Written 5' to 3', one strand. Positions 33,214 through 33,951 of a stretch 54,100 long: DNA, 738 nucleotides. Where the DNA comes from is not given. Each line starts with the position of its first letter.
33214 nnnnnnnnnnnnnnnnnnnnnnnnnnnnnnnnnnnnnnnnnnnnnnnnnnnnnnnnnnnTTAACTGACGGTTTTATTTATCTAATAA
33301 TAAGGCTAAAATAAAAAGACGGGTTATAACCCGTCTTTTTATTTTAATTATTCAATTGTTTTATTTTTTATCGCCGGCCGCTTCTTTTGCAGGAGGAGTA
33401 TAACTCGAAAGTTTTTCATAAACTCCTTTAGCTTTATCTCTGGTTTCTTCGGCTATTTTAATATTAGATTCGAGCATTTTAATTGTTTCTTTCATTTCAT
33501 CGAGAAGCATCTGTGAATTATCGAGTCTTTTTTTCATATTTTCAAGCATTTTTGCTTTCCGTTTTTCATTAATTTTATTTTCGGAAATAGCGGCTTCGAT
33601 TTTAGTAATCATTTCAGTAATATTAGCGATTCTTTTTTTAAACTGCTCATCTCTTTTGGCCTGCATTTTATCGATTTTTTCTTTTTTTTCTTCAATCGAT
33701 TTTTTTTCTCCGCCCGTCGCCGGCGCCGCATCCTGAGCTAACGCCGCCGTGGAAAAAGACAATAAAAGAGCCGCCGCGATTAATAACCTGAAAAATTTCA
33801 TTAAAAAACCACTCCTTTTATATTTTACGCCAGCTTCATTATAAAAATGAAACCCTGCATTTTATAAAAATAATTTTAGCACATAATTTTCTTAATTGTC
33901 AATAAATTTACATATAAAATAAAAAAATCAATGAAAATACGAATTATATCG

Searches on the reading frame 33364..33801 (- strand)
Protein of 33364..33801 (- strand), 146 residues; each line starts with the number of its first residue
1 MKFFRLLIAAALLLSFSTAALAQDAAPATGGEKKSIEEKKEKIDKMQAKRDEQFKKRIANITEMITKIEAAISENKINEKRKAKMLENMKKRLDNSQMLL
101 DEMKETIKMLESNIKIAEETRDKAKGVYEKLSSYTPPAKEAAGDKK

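Call 7: search_protein_families(library=pfam, proteins=[window:33364-33801:-], max_evalue=0.01)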
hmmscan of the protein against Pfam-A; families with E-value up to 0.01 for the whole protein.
window:33364-33801:- (146 aa): 3 families
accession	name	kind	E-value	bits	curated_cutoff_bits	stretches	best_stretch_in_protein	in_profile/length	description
PF23067.1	MG280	-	0.0049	16.9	27.4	1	39-134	71-166/259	Uncharacterised protein MG280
PF22485.1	DUF6987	-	0.0062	16.8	26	1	33-125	3-95/200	Domain of unknown function (DUF6987)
PF10368.14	YkyA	-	0.007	16.6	28.8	1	32-134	16-120/186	Putative cell-wall binding lipoprotein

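Call 8: search_protein_families(library=ncbifam, proteins=[window:33364-33801:-], max_evalue=0.01)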
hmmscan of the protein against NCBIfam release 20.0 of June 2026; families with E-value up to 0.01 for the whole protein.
window:33364-33801:- (146 aa): 8 families
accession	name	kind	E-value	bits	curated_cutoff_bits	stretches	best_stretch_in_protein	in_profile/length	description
NF045487.1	ASRP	equivalog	0.00019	20.2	300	1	32-133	140-239/593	archaea-specific SMC-related protein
NF002572.0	PRK02224.1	equivalog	0.0002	19.8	1087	1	32-132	607-708/888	DNA double-strand break repair ATPase Rad50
NF041035.1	Rad50_Halo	equivalog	0.00079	17.9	1000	1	32-132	607-708/883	DNA double-strand break repair ATPase Rad50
TIGR02169.1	SMC_prok_A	equivalog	0.0014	16.4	729.4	1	33-125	272-928/1165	chromosome segregation protein SMC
NF003034.1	PRK03918.1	equivalog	0.0021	16.1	700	1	32-135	198-302/878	DNA double-strand break repair ATPase Rad50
TIGR02168.1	SMC_prok_B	equivalog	0.0026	15.5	567.35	1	34-130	274-369/1181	chromosome segregation protein SMC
NF053563.1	Rkd4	equivalog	0.0052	15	860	1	36-117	499-579/747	arcadin-4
NF033950.0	Cas12c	equivalog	0.0091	13.7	250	1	31-120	422-510/1246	type V CRISPR-associated protein Cas12c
